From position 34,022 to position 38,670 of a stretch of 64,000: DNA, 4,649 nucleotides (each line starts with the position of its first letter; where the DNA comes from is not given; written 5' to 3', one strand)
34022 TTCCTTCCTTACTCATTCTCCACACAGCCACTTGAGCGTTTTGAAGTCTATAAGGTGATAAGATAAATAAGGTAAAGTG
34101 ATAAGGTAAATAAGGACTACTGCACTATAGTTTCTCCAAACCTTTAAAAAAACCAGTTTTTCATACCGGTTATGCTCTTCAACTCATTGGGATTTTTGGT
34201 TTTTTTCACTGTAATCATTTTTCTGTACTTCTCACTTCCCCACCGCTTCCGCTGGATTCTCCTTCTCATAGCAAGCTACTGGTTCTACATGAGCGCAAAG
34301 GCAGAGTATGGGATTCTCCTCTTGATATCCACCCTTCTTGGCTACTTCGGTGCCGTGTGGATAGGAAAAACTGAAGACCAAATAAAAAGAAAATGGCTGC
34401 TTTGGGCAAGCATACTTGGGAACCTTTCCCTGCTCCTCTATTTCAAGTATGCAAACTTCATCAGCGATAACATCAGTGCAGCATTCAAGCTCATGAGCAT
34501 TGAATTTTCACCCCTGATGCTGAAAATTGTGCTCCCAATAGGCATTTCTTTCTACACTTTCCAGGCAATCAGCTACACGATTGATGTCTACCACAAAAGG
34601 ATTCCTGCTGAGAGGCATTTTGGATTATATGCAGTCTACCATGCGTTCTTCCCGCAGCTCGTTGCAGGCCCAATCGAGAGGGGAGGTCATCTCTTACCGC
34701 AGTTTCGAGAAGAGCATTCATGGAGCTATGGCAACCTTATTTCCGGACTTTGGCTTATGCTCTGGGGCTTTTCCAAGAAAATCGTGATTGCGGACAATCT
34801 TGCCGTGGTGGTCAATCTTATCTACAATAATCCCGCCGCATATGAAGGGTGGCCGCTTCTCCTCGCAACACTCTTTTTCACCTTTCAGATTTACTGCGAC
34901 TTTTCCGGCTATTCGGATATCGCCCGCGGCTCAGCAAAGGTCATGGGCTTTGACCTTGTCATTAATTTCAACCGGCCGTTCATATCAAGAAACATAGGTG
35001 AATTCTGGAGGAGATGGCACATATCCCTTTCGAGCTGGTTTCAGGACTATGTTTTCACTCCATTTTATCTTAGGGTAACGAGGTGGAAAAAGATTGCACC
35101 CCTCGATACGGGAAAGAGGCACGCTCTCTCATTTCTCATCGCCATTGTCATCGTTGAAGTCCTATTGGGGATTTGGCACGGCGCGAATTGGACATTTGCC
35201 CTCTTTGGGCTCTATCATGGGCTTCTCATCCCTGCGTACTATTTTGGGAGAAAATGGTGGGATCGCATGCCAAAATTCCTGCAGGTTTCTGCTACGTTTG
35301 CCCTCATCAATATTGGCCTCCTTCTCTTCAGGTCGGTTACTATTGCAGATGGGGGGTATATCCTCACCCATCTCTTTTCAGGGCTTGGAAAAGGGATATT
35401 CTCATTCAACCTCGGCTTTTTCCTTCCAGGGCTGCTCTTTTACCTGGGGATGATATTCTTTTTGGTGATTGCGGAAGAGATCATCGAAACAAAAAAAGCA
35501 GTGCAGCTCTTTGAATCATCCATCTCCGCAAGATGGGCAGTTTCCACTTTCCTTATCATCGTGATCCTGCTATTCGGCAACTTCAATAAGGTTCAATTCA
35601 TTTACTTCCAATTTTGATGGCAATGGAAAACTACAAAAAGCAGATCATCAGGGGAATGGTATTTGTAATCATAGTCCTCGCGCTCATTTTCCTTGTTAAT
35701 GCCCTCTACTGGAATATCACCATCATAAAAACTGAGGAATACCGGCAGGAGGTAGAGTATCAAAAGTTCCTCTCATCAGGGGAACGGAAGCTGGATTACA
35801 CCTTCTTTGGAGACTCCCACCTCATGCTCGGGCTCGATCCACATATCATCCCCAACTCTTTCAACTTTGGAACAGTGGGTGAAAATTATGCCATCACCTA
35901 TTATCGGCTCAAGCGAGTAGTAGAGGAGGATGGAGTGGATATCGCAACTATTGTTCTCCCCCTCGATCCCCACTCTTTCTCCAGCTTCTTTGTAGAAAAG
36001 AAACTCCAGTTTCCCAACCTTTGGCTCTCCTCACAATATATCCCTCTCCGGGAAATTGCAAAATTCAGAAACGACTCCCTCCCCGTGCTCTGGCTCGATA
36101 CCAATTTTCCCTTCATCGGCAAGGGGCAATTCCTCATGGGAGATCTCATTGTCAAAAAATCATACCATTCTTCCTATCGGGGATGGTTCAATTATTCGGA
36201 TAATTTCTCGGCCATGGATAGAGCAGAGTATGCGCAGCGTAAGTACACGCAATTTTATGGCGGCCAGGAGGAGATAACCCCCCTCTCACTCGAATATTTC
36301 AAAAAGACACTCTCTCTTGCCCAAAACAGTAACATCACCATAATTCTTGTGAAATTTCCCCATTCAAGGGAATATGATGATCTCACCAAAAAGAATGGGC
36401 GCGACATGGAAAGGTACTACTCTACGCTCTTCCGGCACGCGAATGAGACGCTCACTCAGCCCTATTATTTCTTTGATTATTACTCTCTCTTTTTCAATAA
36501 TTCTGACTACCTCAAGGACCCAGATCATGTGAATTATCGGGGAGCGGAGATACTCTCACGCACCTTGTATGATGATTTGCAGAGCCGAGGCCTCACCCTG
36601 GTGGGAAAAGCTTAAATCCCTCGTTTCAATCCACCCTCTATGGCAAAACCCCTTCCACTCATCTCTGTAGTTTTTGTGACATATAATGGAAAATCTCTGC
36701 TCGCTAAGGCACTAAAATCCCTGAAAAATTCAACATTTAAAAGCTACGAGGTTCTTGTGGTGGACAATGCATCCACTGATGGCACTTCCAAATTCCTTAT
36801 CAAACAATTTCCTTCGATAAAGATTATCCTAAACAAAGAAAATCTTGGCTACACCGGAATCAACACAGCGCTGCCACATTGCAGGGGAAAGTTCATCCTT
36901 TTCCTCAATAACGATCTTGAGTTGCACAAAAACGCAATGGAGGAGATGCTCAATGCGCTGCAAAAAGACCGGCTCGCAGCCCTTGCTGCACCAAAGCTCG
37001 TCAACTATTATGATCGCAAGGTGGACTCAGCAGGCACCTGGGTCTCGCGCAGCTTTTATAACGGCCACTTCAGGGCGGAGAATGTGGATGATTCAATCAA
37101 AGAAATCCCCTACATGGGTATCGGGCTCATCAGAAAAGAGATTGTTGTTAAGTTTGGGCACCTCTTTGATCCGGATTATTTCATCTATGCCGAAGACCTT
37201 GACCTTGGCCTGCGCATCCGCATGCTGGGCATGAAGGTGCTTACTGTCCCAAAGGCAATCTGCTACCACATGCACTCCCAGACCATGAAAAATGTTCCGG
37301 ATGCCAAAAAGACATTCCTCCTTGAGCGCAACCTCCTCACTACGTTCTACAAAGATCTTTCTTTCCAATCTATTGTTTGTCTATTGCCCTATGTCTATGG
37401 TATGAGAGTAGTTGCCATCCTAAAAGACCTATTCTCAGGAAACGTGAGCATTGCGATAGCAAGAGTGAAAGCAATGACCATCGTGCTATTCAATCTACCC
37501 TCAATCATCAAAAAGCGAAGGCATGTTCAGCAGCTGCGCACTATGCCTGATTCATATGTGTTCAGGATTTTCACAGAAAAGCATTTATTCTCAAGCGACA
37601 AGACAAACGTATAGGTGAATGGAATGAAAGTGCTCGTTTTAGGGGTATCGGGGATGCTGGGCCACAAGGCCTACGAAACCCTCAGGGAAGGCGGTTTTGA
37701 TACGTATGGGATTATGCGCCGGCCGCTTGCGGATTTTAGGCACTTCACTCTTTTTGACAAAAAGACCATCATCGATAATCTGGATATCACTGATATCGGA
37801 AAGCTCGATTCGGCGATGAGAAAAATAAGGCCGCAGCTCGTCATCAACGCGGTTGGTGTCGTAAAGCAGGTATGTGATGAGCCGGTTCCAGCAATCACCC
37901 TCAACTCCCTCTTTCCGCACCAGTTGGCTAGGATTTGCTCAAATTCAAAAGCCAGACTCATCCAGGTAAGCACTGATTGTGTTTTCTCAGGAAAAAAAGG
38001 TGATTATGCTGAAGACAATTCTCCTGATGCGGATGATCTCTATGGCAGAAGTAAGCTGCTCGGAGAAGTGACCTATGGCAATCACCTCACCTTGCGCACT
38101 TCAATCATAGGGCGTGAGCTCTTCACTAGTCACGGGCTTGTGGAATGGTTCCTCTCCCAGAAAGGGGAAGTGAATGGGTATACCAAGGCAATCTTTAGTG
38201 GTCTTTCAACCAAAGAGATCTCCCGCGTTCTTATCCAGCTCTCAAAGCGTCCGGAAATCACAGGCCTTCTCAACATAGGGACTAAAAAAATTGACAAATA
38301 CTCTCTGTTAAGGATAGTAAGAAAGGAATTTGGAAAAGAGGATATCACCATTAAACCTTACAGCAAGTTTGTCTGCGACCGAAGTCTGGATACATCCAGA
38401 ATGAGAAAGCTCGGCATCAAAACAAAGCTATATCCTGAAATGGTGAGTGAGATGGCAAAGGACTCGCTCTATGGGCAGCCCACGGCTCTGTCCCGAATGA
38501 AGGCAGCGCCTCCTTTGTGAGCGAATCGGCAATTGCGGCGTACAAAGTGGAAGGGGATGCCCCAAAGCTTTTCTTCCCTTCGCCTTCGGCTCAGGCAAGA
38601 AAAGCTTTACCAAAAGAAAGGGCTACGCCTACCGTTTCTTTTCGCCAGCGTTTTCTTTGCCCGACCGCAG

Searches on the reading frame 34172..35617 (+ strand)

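Call 4: search_protein_families(library=pfam, proteins=[window:34172-35617:+])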
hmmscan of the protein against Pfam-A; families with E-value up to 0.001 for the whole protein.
window:34172-35617:+ (481 aa): 1 family
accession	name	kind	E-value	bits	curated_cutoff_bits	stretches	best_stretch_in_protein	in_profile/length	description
PF03062.24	MBOAT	-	2.1e-13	50.7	27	1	153-354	84-292/337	MBOAT, membrane-bound O-acyltransferase family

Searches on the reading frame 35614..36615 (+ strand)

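Call 47: search_protein_families(library=pfam, proteins=[window:35614-36615:+])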
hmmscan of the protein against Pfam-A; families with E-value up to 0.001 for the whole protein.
window:35614-36615:+ (333 aa): 1 family
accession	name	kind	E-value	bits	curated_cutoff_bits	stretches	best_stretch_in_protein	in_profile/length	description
PF07611.17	DUF1574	-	1e-06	28.8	29.1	0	81-159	89-165/342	Protein of unknown function (DUF1574)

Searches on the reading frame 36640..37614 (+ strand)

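Call 47: search_protein_families(library=pfam, proteins=[window:36640-37614:+])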
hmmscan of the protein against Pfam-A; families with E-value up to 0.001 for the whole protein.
window:36640-37614:+ (324 aa): 4 families
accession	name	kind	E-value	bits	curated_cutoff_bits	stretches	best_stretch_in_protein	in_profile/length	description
PF00535.33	Glycos_transf_2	-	2.2e-24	86.7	23.3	1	9-168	1-163/168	Glycosyl transferase family 2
PF13641.12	Glyco_tranf_2_3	-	3.6e-18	66.9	27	1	8-217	3-218/230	Glycosyltransferase like family 2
PF13632.12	Glyco_trans_2_3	-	5.2e-07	30.1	27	1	85-217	1-130/198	Glycosyl transferase family group 2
PF10111.15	Glyco_tranf_2_2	-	0.00046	20.2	27.3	1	29-219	21-225/276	Glycosyltransferase like family 2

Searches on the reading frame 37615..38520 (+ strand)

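Call 47: search_protein_families(library=pfam, proteins=[window:37615-38520:+])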
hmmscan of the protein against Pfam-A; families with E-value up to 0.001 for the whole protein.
window:37615-38520:+ (301 aa): 3 families
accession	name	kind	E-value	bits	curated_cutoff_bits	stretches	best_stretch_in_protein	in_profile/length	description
PF04321.23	RmlD_sub_bind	-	1.2e-24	87.3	27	1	4-166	1-152/287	RmlD substrate binding domain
PF01370.27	Epimerase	-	1.9e-14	54.1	20.9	1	6-151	1-150/240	NAD dependent epimerase/dehydratase family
PF16363.11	GDP_Man_Dehyd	-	2.4e-09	37.5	27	1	7-153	1-163/332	GDP-mannose 4,6 dehydratase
